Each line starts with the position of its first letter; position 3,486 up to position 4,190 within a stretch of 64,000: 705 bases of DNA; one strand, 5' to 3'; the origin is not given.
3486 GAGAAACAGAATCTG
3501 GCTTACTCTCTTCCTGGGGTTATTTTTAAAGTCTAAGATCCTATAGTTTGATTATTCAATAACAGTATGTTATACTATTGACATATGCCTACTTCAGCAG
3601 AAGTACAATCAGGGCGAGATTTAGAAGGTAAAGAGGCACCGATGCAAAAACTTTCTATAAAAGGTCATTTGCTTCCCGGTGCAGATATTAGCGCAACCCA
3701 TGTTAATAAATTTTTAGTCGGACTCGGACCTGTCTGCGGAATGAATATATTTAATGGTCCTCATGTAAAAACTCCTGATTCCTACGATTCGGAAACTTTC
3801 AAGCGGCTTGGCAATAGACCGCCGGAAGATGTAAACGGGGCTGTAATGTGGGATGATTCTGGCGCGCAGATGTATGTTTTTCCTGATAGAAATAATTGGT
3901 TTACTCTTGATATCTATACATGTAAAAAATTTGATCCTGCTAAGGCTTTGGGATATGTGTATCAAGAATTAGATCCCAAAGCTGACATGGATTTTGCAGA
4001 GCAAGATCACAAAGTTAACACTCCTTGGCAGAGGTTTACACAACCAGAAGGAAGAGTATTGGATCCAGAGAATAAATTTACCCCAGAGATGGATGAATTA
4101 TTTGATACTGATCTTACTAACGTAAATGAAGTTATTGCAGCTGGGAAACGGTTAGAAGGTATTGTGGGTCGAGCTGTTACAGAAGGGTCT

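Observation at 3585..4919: AdoMetDC-fold domain fused to a Rossmann-type domain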

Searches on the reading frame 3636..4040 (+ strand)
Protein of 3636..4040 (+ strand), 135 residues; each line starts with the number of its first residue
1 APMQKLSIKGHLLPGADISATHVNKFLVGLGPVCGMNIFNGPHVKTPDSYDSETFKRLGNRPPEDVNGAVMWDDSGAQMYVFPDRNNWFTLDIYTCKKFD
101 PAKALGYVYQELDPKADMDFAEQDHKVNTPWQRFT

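Call 42: search_solved_structures(query=A2, max_evalue=10, show_alignments=4)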
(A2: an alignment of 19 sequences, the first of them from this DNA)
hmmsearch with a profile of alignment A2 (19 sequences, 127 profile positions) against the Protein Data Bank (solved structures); distinct sequences matched with E-value up to 10: 6.
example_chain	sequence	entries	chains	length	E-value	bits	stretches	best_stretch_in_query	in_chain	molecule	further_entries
2iii_A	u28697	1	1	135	9e-08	35.3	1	60-118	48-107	S-adenosylmethionine decarboxylase proenzyme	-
1tlu_A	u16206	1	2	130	0.00038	23.6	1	63-117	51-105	S-adenosylmethionine decarboxylase proenzyme, AdoMetDC, SamDC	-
1vr7_A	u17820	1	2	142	0.00041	23.5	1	63-117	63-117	S-adenosylmethionine decarboxylase proenzyme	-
1tmi_A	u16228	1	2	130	0.0062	19.7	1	63-117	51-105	S-adenosylmethionine decarboxylase proenzyme, AdoMetDC, SamDC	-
6z1p_BK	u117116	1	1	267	0.25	14.5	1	16-78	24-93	mS79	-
2k54_A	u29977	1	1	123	0.29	14.2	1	58-93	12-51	Protein Atu0742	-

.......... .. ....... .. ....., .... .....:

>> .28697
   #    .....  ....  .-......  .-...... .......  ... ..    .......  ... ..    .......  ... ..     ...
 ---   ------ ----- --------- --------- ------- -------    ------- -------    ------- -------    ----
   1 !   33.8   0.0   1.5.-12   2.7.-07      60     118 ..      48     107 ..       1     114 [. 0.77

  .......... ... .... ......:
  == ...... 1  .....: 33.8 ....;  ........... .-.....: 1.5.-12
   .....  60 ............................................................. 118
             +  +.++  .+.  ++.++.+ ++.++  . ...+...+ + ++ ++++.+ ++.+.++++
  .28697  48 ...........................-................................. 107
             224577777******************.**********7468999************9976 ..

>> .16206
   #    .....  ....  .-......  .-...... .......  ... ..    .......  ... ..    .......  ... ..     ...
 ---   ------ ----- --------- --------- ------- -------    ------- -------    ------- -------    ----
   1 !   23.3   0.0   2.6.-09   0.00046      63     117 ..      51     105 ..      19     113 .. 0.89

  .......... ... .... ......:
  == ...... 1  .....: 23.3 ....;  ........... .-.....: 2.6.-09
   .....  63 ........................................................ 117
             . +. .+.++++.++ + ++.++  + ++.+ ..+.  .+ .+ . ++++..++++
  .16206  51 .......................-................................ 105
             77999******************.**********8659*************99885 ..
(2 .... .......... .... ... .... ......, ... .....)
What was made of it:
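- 3642..4034 (+): AdoMetDC class 1b-fold domain (aa 20-150). It carries a family-specific acidic insertion at aa ~62-86. Profile against PDB entries 2III and 1TLU (call 42).
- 3858..3860 (+): Codon of Ser92, aligned with the pyruvoyl-forming Ser63 of T. maritima AdoMetDC. The predicted self-cleavage site is D91|S92. Alignment in call 42.
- On Bona fide class 1b AdoMetDC (SpeH/SpeD): S92 and C113 align with S63 and C83 (call 42).
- Checked: In that alignment S92 lies on the pyruvoyl Ser63 and C113 on Cys83 (call 42).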

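Call 59: predict_structure(alignment_id=A2)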
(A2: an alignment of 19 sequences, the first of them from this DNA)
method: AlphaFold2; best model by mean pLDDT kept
length: 135 residues; sequences in the alignment: 19
mean_pLDDT: 96.8   pTM: 0.90
mean pLDDT of the five models: 96.8, 96.5, 96.3, 96.2, 95.7
residues with pLDDT >= 90: 128; 70-90: 6; 50-70: 1; < 50: 0
segments of 3 or more residues with pLDDT < 50: none
pLDDT, mean of each block of 10 residues (from residue 1): 93 98 98 96 98 98 98 96 98 95 98 98 95 95
secondary structure, 60 per line:
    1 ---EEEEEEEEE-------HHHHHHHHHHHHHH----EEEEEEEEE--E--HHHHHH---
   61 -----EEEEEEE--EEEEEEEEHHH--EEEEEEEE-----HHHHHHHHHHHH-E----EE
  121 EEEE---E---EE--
elements in order: E4-12 H20-33 E38-46 H52-57 E66-72 E75-82 E88-95 H101-112 E119-124

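Call 64: fold_search(model_id=the predicted structure, library=pdb)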
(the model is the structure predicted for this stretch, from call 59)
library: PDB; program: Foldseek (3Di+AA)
matches with E <= 10: 977; with E <= 0.001: 4
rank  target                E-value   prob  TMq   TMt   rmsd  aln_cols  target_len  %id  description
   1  1vr7_B                7.9e-06  1.00  0.65  0.74   2.7       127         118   16  Crystal structure of S-adenosylmethionine decarboxylase proenzyme (TM0655) from THERMOTOGA MARITIMA at 1.2 A resolutio (released 2005-03-15)
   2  1tmi_A                1.7e-05  1.00  0.63  0.71   3.8       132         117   14  Structure of Thermotoga maritima S63A non-processing mutant S-adenosylmethionine decarboxylase (released 2004-06-29)
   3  1vr7_A                1.9e-05  1.00  0.63  0.69   3.7       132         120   15  Crystal structure of S-adenosylmethionine decarboxylase proenzyme (TM0655) from THERMOTOGA MARITIMA at 1.2 A resolutio (released 2005-03-15)
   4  1tlu_A                2.2e-05  1.00  0.65  0.74   2.7       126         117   16  Crystal Structure of Thermotoga maritima S-adenosylmethionine decarboxylase (released 2004-06-29)
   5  1mhm_A                2.9e-03  1.00  0.52  0.30   4.6       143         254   12  Crystal structure of S-adenosylmethionine decarboxylase from potato (released 2002-12-11)
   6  3dz5_A                3.2e-03  1.00  0.52  0.31   6.6       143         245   10  Human AdoMetDC with covalently bound 5'-[(2-aminooxyethyl)methylamino]-5'-deoxy-8-methyladenosine (released 2009-03-10)
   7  3dz3_A                3.2e-03  1.00  0.47  0.28  11.2       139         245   10  Human AdoMetDC F223A mutant with covalently bound S-Adenosylmethionine methyl ester (released 2009-03-10)
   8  9p7q_A                4.3e-03  1.00  0.53  0.30   7.2       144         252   10  273K human S-adenosylmethionine decarboxylase (released 2025-09-17)
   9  1i7c_A                4.8e-03  1.00  0.49  0.28   6.9       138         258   12  HUMAN S-ADENOSYLMETHIONINE DECARBOXYLASE WITH COVALENTLY BOUND PYRUVOYL GROUP AND COMPLEXED WITH METHYLGLYOXAL BIS-(GU (released 2001-08-22)
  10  1i7b_A                6.4e-03  1.00  0.45  0.26   9.9       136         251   10  HUMAN S-ADENOSYLMETHIONINE DECARBOXYLASE WITH COVALENTLY BOUND PYRUVOYL GROUP AND COVALENTLY BOUND S-ADENOSYLMETHIONIN (released 2001-08-22)
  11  9pbb_A                6.8e-03  1.00  0.45  0.26   9.8       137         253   11  293K human S-adenosylmethionine decarboxylase (released 2025-09-17)
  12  3c6k_D                7.2e-03  1.00  0.47  0.21   6.1       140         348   11  Crystal structure of human spermine synthase in complex with spermidine and 5-methylthioadenosine (released 2008-02-19)
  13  3ep3_A                7.2e-03  1.00  0.50  0.30   6.0       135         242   10  Human AdoMetDC D174N mutant with no putrescine bound (released 2008-12-23)
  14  5tvm_B                7.2e-03  1.00  0.48  0.26   9.1       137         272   11  Crystal structure of Trypanosoma brucei AdoMetDC/prozyme heterodimer (released 2017-01-11)
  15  5tvf_B                7.2e-03  0.99  0.47  0.25   8.7       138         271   10  Crystal structure of Trypanosoma brucei AdoMetDC/prozyme heterodimer in complex with inhibitor CGP 40215 (released 2017-01-11)
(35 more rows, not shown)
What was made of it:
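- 3642..4034 (+): AF2 model plus Foldseek, TM 0.74 to 1VR7/1TLU (calls 59, 64).
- On Bona fide class 1b AdoMetDC (SpeH/SpeD): The AF2 N-domain model (pLDDT 96.8) matches 1VR7/1TLU best: TM 0.74, rmsd 2.7 A (calls 59, 64).
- Checked: An AF2 model of the N-domain (pLDDT 96.8, call 59) has T. maritima AdoMetDC as its best PDB match: TM 0.74, rmsd 2.7 A (call 64).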
